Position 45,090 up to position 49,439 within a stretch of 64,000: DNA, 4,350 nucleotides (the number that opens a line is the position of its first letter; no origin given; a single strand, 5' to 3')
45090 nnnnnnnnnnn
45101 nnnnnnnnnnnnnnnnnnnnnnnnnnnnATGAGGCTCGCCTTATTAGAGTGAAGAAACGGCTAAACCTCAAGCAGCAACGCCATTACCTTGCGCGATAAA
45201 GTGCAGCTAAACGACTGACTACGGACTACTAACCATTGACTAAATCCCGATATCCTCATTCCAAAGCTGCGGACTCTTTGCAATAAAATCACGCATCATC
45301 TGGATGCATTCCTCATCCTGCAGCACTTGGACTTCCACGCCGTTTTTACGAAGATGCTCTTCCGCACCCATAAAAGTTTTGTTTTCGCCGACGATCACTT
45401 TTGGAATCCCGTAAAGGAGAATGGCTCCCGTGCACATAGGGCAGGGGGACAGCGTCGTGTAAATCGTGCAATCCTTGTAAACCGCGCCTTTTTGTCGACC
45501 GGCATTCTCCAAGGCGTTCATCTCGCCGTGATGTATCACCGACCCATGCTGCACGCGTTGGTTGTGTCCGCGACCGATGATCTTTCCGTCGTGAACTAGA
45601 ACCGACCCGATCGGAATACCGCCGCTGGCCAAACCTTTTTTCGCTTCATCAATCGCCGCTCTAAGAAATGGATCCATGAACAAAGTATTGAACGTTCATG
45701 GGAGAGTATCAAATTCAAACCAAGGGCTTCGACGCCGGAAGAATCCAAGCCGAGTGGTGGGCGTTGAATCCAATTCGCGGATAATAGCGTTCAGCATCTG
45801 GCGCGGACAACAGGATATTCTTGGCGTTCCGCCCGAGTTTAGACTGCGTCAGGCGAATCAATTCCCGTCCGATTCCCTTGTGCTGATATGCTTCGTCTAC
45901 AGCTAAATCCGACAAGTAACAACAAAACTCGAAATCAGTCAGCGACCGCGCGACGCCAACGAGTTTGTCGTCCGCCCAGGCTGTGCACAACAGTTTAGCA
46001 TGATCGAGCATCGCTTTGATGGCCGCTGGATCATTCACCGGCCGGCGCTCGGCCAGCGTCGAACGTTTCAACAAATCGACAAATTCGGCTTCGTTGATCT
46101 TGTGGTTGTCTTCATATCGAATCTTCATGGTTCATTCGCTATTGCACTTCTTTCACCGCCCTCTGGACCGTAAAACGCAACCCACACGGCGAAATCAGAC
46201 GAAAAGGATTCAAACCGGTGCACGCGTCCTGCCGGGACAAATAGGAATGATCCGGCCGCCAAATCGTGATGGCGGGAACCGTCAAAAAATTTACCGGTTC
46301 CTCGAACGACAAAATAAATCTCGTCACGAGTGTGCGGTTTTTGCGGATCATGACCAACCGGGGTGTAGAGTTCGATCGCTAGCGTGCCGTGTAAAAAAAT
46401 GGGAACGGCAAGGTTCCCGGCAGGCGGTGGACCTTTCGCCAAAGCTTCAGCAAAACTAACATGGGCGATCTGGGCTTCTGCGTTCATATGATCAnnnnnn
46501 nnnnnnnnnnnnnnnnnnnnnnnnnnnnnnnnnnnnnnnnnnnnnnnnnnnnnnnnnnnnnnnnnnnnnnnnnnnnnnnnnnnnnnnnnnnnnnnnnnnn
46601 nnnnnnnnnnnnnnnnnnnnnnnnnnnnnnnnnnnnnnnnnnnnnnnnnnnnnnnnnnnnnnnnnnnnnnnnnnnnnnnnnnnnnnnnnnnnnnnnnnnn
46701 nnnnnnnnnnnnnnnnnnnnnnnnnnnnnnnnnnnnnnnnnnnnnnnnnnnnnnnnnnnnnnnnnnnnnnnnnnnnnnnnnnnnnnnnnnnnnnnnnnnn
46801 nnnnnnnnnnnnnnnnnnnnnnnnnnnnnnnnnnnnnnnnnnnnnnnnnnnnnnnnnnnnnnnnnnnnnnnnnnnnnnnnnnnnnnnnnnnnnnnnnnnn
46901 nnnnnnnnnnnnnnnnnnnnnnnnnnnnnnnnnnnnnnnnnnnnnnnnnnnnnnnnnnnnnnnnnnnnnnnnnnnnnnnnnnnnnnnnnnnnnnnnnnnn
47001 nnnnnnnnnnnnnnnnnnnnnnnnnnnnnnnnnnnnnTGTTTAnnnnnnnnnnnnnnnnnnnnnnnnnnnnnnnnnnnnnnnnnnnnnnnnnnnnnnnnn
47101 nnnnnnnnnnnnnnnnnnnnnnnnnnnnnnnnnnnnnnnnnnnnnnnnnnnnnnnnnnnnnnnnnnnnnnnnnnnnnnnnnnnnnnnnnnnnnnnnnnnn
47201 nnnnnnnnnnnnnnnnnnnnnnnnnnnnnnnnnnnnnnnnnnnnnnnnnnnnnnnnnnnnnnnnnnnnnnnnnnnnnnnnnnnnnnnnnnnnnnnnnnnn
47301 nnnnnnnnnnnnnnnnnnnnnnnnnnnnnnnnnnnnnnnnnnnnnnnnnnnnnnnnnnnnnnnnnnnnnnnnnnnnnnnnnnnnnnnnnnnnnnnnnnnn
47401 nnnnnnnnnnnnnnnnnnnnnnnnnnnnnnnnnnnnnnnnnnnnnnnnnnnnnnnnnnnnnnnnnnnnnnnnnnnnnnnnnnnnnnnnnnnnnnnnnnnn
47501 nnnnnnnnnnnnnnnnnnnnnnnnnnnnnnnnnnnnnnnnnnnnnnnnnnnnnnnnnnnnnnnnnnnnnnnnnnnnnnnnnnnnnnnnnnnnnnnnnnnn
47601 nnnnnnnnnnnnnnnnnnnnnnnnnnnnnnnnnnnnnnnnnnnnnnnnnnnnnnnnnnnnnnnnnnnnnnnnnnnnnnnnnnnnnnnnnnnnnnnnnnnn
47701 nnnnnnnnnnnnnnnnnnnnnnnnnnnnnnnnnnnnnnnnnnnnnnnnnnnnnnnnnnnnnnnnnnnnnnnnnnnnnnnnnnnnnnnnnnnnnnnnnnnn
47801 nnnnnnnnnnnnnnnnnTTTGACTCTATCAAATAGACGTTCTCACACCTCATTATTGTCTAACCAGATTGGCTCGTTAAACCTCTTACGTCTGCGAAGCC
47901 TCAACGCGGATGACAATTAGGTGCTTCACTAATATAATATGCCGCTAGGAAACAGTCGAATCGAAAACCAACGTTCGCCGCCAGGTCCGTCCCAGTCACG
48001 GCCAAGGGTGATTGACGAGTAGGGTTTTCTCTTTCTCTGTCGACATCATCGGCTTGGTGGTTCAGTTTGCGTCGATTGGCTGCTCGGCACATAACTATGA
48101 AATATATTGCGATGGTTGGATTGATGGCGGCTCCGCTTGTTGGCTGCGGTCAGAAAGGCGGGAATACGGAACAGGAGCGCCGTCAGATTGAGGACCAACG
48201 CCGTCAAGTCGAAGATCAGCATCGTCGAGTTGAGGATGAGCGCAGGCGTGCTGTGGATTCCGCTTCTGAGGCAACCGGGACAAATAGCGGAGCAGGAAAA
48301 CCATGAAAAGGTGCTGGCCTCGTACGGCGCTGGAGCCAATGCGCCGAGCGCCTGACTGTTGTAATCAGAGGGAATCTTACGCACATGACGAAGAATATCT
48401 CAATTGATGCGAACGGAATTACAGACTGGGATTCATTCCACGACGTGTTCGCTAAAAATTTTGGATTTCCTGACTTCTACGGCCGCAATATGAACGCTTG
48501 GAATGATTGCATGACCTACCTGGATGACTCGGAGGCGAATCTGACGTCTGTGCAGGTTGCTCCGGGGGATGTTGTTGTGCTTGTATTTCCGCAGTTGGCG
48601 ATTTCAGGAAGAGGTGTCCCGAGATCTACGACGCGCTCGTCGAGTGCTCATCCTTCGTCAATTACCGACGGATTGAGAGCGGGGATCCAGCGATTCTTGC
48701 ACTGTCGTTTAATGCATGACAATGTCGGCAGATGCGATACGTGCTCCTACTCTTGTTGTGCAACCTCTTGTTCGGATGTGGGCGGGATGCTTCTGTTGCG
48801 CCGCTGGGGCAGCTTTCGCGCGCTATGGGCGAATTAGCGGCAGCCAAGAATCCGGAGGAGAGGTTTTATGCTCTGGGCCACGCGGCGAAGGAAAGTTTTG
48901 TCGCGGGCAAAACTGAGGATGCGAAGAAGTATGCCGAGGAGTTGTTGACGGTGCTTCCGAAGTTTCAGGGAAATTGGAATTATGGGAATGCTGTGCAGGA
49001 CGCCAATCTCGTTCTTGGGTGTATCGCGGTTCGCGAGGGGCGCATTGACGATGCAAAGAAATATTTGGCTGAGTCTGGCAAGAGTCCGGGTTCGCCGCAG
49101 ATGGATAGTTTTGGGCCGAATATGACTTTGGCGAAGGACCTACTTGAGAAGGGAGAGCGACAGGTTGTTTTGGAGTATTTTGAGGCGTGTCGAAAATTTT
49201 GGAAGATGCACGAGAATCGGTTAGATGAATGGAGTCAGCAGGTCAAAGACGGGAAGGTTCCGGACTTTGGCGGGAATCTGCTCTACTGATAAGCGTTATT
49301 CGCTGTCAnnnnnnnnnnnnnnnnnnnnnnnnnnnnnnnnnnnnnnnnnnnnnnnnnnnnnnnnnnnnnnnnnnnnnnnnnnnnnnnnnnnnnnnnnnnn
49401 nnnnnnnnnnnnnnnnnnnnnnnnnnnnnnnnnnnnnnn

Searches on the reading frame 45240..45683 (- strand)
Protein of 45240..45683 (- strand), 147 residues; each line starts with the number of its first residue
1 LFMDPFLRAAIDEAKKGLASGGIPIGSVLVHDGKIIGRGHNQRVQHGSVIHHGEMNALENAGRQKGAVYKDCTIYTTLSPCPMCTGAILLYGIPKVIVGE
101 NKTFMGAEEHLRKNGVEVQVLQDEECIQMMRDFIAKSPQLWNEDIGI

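Call 53: search_protein_families(library=pfam, proteins=[window:45240-45683:-], max_evalue=0.01)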
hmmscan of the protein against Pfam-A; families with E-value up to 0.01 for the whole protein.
window:45240-45683:- (147 aa): 8 families
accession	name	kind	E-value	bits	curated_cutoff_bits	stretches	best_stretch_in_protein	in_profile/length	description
PF00383.29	dCMP_cyt_deam_1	-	5.4e-26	90.9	25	1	6-99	7-101/102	Cytidine and deoxycytidylate deaminase zinc-binding region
PF14437.12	MafB19-deam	-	3.1e-23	82.7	27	1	6-136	6-140/142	MafB19-like deaminase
PF14439.12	Bd3614-deam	-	3.7e-05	24.1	38.5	1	30-92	16-78/113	Bd3614-like deaminase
PF18750.7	SNAD4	-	5.4e-05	23.7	27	1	48-89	29-72/130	Secreted Novel AID/APOBEC-like Deaminase 4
PF18774.7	APOBEC4_like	-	0.0003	21.2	26.7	1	47-134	31-129/131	APOBEC4-like -AID/APOBEC-deaminase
PF18778.7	NAD1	-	0.0007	20.2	27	0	49-88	50-90/175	Novel AID APOBEC clade 1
PF18772.7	APOBEC2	-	0.001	19.6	26.8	0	48-88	50-89/175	APOBEC2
PF08210.17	APOBEC_N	-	0.0064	17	25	0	50-88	45-85/170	APOBEC-like N-terminal domain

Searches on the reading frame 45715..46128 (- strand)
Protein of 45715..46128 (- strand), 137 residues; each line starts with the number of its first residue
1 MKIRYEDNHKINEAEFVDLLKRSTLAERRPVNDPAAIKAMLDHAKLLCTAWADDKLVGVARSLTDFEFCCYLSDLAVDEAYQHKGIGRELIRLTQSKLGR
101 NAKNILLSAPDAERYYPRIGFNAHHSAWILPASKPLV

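Call 53: search_protein_families(library=pfam, proteins=[window:45715-46128:-], max_evalue=0.01)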
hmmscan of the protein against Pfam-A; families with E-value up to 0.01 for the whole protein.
window:45715-46128:- (137 aa): 4 families
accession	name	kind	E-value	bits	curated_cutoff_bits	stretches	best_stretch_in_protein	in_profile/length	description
PF13673.13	Acetyltransf_10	-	1.8e-12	47.8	23.6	1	34-124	19-110/128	Acetyltransferase (GNAT) domain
PF00583.31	Acetyltransf_1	-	1.3e-11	45.3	20.7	1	19-121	7-116/116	Acetyltransferase (GNAT) family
PF13508.13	Acetyltransf_7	-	3.2e-11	43.9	27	1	48-122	6-83/84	Acetyltransferase (GNAT) domain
PF12568.14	PanZ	-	0.0012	18.7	22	1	15-98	14-90/128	Acetyltransferase (GNAT) domain, PanZ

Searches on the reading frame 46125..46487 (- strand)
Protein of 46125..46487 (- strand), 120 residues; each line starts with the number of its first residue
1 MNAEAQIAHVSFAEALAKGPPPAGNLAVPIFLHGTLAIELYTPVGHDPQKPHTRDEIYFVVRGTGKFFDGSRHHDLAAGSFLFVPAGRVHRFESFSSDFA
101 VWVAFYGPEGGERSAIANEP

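Call 53: search_protein_families(library=pfam, proteins=[window:46125-46487:-], max_evalue=0.01)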
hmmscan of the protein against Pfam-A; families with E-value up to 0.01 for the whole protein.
window:46125-46487:- (120 aa): 8 families
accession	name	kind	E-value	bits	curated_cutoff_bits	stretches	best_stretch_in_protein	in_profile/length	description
PF07883.17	Cupin_2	-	2.3e-10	40.5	27.2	1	42-104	6-68/70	Cupin domain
PF02311.25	AraC_binding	-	1.4e-06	28.5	21.1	1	49-97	18-66/135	AraC-like ligand binding domain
PF12973.13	Cupin_7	-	0.0012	19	27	1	48-107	47-102/105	ChrR Cupin-like domain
PF16867.11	DMSP_lyase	-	0.0014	18.8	27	1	36-94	97-155/162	Dimethlysulfonioproprionate lyase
PF03079.20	ARD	-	0.0029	18.3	27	1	51-106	89-149/157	ARD/ARD' family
PF05899.18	Cupin_3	-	0.003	17.7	23.5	1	52-88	24-60/74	EutQ-like cupin domain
PF01050.24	MannoseP_isomer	-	0.005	17.4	23.6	1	49-94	44-89/116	Mannose-6-phosphate isomerase C-terminal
PF22200.2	ExsA_N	-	0.0087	16.9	27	0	57-105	3-52/136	ExsA N-terminal regulatory domain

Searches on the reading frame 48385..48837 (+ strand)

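Call 37: search_protein_families(library=pfam, proteins=[window:48385-48837:+], max_evalue=0.01)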
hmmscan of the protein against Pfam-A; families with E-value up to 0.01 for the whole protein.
window:48385-48837:+ (150 aa): 1 family
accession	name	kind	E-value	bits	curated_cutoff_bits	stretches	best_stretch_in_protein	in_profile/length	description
PF01337.24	Barstar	-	3.7e-14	52.9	23.4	1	3-53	2-52/96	Barstar (barnase inhibitor)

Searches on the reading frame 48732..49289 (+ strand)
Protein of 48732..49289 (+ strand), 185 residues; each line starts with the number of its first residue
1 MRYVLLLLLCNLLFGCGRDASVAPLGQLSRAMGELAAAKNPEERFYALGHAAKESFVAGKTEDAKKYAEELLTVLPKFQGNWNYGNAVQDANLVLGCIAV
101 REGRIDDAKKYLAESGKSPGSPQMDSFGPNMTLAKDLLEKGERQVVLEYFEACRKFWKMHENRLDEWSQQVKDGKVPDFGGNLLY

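Call 37: search_protein_families(library=pfam, proteins=[window:48732-49289:+], max_evalue=0.01)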
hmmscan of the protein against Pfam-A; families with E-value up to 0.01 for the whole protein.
window:48732-49289:+ (185 aa): 2 families
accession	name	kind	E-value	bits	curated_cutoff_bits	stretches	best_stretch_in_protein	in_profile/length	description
PF13428.12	TPR_14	-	0.00097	20.1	23.5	0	56-78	12-34/44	Tetratricopeptide repeat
PF07719.23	TPR_2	-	0.0044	17.5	27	0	94-114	6-26/34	Tetratricopeptide repeat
